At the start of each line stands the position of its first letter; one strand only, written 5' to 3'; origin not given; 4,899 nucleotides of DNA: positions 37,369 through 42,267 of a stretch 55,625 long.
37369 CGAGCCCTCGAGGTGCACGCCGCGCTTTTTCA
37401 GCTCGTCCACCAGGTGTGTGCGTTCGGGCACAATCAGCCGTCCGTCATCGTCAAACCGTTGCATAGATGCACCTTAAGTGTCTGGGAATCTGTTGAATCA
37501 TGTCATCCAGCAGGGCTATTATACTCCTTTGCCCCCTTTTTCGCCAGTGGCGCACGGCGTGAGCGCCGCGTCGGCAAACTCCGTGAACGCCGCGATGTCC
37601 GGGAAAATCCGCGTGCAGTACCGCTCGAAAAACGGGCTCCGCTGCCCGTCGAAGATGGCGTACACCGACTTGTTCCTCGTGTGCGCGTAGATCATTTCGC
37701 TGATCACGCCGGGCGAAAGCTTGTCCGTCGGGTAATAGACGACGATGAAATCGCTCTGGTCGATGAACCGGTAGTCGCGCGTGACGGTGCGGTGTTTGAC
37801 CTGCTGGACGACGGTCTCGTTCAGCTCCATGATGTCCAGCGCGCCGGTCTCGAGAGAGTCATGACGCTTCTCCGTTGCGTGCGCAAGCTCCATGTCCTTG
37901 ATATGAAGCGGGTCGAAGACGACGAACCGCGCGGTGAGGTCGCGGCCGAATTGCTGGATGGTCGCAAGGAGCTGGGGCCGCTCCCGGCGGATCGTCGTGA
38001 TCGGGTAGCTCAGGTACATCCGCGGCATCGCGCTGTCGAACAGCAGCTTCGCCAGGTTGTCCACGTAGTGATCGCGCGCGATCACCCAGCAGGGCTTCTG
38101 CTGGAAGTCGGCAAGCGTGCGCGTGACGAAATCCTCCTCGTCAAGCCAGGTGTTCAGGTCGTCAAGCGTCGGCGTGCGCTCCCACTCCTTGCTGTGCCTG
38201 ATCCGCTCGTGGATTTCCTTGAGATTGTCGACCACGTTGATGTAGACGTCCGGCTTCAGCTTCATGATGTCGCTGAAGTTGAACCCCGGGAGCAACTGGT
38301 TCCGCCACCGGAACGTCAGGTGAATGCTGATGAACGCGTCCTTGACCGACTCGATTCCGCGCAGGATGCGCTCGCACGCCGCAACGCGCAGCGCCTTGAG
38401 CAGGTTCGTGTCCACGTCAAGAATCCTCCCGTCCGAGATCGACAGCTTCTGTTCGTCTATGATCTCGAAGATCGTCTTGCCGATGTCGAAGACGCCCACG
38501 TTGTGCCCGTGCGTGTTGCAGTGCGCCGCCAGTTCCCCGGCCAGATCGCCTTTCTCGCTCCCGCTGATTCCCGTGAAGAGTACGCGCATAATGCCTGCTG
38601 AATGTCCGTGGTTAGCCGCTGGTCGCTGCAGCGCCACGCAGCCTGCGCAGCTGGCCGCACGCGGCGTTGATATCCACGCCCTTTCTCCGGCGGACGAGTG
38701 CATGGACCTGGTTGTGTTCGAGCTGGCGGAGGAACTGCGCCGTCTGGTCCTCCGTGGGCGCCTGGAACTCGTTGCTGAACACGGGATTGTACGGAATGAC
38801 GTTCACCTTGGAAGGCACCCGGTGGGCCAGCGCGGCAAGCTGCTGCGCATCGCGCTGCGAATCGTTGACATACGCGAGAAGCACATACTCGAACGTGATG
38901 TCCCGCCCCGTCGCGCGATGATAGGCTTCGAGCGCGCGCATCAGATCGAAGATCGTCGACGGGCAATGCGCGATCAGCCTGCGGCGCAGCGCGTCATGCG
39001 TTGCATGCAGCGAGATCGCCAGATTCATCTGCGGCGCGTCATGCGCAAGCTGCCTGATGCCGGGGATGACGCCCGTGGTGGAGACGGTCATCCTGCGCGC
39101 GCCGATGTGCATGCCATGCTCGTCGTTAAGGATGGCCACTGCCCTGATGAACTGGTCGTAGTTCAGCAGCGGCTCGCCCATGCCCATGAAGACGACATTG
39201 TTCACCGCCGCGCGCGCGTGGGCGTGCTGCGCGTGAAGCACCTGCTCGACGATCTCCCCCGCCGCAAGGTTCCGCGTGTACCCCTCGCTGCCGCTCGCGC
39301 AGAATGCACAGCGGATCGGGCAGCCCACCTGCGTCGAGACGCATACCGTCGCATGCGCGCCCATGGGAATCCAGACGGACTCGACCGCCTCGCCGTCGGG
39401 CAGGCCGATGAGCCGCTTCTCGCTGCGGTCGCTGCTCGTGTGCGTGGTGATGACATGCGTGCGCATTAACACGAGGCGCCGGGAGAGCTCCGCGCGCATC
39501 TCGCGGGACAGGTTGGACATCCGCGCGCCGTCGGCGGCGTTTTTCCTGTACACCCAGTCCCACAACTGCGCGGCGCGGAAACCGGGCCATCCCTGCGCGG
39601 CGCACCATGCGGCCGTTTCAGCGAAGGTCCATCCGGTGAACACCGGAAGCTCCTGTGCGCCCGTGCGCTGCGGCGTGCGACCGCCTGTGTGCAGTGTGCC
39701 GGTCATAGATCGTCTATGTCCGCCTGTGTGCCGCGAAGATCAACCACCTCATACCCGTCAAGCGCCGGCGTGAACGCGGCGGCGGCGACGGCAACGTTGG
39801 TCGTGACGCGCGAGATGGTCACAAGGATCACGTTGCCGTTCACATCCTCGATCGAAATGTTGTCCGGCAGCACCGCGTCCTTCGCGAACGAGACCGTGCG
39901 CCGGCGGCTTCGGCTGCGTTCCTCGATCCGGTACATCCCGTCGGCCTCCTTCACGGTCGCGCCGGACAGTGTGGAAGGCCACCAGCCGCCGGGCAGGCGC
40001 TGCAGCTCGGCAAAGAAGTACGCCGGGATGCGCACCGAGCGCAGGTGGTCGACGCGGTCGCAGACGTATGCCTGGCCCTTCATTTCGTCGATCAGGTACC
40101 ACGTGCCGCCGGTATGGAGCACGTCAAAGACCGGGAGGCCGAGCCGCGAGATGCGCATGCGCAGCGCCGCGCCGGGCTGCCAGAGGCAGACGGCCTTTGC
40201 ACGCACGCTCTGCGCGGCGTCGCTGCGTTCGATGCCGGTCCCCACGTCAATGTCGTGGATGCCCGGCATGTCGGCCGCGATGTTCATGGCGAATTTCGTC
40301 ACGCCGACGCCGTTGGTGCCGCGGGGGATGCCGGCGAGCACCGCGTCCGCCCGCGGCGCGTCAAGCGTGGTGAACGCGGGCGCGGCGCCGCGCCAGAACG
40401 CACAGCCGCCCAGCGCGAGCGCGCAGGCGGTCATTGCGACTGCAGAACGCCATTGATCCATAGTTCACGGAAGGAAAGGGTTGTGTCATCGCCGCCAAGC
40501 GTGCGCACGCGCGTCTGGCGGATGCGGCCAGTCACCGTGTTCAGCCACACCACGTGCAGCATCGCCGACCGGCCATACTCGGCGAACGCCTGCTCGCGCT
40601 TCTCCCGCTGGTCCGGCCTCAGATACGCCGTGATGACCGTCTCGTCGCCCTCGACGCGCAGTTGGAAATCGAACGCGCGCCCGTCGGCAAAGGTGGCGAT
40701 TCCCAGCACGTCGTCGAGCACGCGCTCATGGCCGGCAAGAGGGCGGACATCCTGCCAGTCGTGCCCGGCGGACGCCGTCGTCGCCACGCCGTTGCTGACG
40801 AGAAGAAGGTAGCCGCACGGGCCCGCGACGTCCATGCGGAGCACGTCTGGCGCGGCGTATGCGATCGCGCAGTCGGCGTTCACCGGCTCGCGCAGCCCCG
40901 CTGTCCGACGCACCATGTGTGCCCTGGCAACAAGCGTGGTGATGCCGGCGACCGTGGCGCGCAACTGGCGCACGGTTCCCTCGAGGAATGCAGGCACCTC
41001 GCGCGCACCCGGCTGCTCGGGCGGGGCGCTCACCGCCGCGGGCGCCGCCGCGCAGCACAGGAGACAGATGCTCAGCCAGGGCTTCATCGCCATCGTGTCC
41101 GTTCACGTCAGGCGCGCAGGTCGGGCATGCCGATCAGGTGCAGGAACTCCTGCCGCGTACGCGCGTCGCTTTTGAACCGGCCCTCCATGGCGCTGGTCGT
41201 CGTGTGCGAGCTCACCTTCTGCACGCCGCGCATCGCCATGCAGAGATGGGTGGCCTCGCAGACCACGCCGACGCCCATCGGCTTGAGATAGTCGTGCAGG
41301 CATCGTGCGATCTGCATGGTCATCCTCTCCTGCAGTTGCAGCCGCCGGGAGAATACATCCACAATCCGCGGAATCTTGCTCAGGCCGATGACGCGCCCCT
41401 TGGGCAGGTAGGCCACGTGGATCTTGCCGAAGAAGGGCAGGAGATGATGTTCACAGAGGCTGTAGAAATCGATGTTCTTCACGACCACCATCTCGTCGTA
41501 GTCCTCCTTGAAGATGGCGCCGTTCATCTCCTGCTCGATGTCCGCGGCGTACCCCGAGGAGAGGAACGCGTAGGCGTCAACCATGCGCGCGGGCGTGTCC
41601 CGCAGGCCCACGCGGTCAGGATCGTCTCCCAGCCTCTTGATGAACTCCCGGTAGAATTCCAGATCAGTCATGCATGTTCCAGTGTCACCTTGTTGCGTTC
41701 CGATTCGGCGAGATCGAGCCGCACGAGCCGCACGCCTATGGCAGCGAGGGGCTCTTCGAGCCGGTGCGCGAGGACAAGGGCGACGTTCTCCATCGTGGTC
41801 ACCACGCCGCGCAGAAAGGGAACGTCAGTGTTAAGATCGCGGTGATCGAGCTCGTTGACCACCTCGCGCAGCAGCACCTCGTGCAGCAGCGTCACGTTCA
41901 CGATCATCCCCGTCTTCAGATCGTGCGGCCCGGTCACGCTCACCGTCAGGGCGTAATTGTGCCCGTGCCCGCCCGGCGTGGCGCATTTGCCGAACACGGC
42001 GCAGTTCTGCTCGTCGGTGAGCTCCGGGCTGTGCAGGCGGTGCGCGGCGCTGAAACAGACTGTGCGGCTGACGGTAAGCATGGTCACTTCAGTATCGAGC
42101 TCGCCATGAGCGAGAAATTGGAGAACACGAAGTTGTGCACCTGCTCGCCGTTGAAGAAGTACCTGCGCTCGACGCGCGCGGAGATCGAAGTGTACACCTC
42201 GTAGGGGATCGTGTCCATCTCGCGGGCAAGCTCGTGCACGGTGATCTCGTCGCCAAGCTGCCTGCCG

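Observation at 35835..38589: Uncharacterised three-gene module: two divergent paralogs (kinase-like fold fused to an N-deoxyribosyltransferase-like domain) flanking a 9-cysteine protein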

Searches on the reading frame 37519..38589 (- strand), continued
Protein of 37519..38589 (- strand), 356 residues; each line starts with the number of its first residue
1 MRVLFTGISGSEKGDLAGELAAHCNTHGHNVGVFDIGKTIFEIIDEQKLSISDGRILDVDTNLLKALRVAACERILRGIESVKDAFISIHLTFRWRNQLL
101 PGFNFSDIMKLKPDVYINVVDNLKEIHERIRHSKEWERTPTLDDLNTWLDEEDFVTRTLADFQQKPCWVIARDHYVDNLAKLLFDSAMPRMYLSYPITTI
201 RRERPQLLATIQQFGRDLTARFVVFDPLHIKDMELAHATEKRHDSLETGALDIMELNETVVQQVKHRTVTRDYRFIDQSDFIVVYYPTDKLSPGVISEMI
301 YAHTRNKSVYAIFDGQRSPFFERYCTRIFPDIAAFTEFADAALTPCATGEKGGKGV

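Call 57: find_related_loci(query=A2, collection=metagenome_contigs, flank=5000)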
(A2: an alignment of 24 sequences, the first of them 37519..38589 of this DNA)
Query A2 (356 aa) in metagenome_contigs; peptide patterns used: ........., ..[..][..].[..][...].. (x = any residue, [..] = any of these).
350 stretches matched a pattern; 224 encode a relative of the query (tblastn E <= 1e-3); the best 80 are kept; 80 distinct loci.
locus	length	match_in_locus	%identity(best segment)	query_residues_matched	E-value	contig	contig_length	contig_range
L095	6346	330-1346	82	1-341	0e+0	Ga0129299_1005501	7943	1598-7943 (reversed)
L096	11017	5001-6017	80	1-341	0e+0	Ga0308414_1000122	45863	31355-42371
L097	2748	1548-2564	79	1-340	0e+0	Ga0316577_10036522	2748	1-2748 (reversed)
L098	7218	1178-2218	43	1-355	9e-91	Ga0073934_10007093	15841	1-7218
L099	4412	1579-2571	43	1-337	3e-90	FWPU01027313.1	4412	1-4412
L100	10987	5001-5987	44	1-340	2e-85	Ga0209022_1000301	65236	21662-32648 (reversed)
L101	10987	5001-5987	44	1-340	2e-85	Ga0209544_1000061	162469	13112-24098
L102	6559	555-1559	43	1-338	4e-84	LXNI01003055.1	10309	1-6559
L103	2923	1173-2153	39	1-338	5e-85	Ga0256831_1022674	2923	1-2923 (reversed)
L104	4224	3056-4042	42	1-338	2e-83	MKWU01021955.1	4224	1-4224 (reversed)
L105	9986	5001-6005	42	1-338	1e-82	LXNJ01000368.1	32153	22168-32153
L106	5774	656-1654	39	1-344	6e-82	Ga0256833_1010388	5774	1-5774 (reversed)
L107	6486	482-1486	42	1-338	1e-81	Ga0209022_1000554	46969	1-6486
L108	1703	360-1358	42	4-338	2e-86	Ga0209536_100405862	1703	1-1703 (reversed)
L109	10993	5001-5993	42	1-329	3e-81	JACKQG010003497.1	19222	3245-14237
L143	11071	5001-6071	38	1-338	6e-72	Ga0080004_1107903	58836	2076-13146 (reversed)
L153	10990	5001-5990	36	1-338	1e-70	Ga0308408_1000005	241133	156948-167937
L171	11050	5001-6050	39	6-338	6e-67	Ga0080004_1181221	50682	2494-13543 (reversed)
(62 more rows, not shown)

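Call 70: search_protein_families(library=pfam, proteins=[L143:6103-7146:+, L153:5962-6945:+, L171:3907-4695:+], max_evalue=0.001)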
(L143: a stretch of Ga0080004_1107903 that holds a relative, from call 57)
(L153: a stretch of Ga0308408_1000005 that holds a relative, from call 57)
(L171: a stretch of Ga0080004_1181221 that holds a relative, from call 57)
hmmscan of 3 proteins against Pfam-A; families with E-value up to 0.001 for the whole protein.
L143:6103-7146:+ (347 aa): 1 family
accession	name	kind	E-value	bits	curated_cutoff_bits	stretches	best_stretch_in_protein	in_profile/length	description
PF05167.17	DUF711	-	1.9e-37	129.5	25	1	182-335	248-407/413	Uncharacterised ACR (DUF711)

L153:5962-6945:+ (327 aa): 4 families
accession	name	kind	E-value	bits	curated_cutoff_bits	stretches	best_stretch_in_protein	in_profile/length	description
PF13561.12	adh_short_C2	-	6.8e-39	134.3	27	1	72-322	1-234/236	Enoyl-(Acyl carrier protein) reductase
PF00106.31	adh_short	-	1.8e-18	67.2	26.6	1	67-272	2-190/195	short chain dehydrogenase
PF12242.14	Eno-Rase_NADH_b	-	5.2e-06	26.6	23.4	1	67-103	42-78/79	NAD(P)H binding domain of trans-2-enoyl-CoA reductase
PF12241.14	Enoyl_reductase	-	4.8e-05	23.3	22.1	0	179-259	104-187/236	Trans-2-enoyl-CoA reductase catalytic region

L171:3907-4695:+ (262 aa): 3 families
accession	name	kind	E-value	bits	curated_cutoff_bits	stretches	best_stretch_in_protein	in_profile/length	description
PF01884.23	PcrB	-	2.1e-54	184.8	23.9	1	18-246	3-222/226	PcrB family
PF00977.27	His_biosynth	-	6.9e-10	39.2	23.6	1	168-241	40-113/228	Histidine biosynthesis protein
PF05690.20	ThiG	-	6.6e-07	29.4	23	1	183-255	157-229/247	Thiazole biosynthesis protein ThiG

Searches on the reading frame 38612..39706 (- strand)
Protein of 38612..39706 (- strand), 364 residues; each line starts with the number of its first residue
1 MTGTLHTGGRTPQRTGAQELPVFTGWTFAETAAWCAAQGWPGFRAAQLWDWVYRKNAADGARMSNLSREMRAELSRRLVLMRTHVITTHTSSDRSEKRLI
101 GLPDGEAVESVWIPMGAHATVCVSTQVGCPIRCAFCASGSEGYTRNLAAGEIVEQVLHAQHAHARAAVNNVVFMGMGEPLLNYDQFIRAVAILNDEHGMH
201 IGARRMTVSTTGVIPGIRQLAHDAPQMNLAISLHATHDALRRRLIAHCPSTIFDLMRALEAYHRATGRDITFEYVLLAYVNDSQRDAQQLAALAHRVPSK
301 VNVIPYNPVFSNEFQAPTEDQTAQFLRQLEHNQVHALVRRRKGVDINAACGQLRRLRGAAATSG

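Call 3: search_protein_families(library=pfam, proteins=[window:38612-39706:-], max_evalue=1)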
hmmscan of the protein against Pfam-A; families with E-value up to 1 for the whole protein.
window:38612-39706:- (364 aa): 6 families
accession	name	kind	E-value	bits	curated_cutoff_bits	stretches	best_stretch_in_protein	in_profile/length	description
PF04055.27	Radical_SAM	-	2.2e-15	57.7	29.5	1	124-285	2-159/166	Radical SAM superfamily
PF21016.3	RlmN_N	-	1.5e-09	37.8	24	1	30-77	10-57/60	Ribosomal RNA large subunit methyltransferase N-terminal domain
PF13353.11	Fer4_12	-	0.01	16.6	22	1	122-192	8-76/137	4Fe-4S single cluster domain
PF19238.5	Radical_SAM_2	-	0.013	15.6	26.7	1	229-298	80-146/151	Radical SAM-like domain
PF25559.1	DUF7931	-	0.03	14.4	27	1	274-331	54-112/149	Domain of unknown function (DUF7931)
PF03601.19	Cons_hypoth698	-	0.23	10.8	24.5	1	151-208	130-186/304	Conserved hypothetical protein 698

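Call 4: search_protein_families(library=ncbifam, proteins=[window:38612-39706:-], max_evalue=1)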
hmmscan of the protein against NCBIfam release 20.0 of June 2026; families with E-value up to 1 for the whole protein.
window:38612-39706:- (364 aa): 28 families (the best 25 are shown)
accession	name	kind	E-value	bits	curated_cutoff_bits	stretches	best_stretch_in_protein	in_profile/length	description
TIGR00048.1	rRNA_mod_RlmN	equivalog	1.6e-102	343.1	290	1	27-355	13-344/355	dual-specificity RNA methyltransferase RlmN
NF011031.0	PRK14461.1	equivalog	5.5e-79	265.8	601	1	24-354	11-362/372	ribosomal RNA large subunit methyltransferase N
NF008396.0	PRK11194.1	equivalog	1e-72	245.1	633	1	41-353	33-353/379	dual-specificity RNA methyltransferase RlmN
NF000424.4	CfrAB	exception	8.9e-66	222.6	530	1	39-354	15-337/338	Cfr family 23S rRNA (adenine(2503)-C(8))-methyltransferase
TIGR04432.1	rSAM_Cfr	equivalog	3.2e-64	217.3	550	1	40-354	18-339/341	Cfr family 23S rRNA (adenine(2503)-C(8))-methyltransferase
NF011024.0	PRK14453.1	equivalog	7.1e-64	216.2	468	1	39-354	19-341/348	23S rRNA (adenine(2503)-C(8))-methyltransferase Cfr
NF011034.0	PRK14464.1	equivalog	2.9e-59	200.6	422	1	83-355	63-328/348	RNA methyltransferase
NF011040.0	PRK14470.1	equivalog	8.1e-55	186.6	441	1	65-354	42-332/338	ribosomal RNA large subunit methyltransferase N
TIGR02493.1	PFLA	equivalog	1.3e-07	31.2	231.75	1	127-320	23-211/235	pyruvate formate-lyase-activating protein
TIGR02666.1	moaA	equivalog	5.7e-07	28.8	284.05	1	123-333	14-220/336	GTP 3',8-cyclase MoaA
TIGR04038.1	tatD_link_rSAM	subfamily_domain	0.00035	20.4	129.7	1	128-201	17-91/192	TatD family nuclease-associated radical SAM protein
TIGR02495.1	NrdG2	equivalog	0.00042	19.7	131.15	1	127-184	24-78/193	anaerobic ribonucleoside-triphosphate reductase activating protein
TIGR03974.1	rSAM_six_Cys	equivalog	0.00043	19.3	425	1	120-214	98-194/451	thioether cross-link-forming SCIFF peptide maturase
TIGR04317.1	W_rSAM_matur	equivalog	0.00062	19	380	1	125-338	10-219/349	tungsten cofactor oxidoreductase radical SAM maturase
TIGR04100.1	rSAM_pair_X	hypoth_equivalog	0.00072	19.2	262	1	127-201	16-95/197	TIGR04100 family radical SAM protein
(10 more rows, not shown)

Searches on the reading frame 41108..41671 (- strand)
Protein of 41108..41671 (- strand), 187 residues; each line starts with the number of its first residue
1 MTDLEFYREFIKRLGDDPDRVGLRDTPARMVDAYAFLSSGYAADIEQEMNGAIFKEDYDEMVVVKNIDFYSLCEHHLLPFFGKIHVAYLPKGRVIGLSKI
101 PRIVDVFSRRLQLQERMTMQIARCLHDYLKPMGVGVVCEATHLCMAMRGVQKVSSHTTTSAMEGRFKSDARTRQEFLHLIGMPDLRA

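Call 70: search_protein_families(library=pfam, proteins=[window:41108-41671:-], max_evalue=0.001)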
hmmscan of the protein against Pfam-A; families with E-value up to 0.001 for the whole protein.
window:41108-41671:- (187 aa): 2 families
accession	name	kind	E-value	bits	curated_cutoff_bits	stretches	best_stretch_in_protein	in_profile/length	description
PF01227.27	GTP_cyclohydroI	-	7.6e-76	254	27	1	7-180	5-178/179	GTP cyclohydrolase I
PF14489.11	QueF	-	0.00018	22.1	27.3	1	79-137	1-59/81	QueF-like protein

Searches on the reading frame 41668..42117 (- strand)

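Call 88: search_protein_families(library=pfam, proteins=[window:41668-42117:-], max_evalue=0.001)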
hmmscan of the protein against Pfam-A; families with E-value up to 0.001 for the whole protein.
window:41668-42117:- (149 aa): 1 family
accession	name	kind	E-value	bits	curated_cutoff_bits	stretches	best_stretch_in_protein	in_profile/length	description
PF01242.24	PTPS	-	3e-27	95.4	22.4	1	16-147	2-119/121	6-pyruvoyl tetrahydropterin synthase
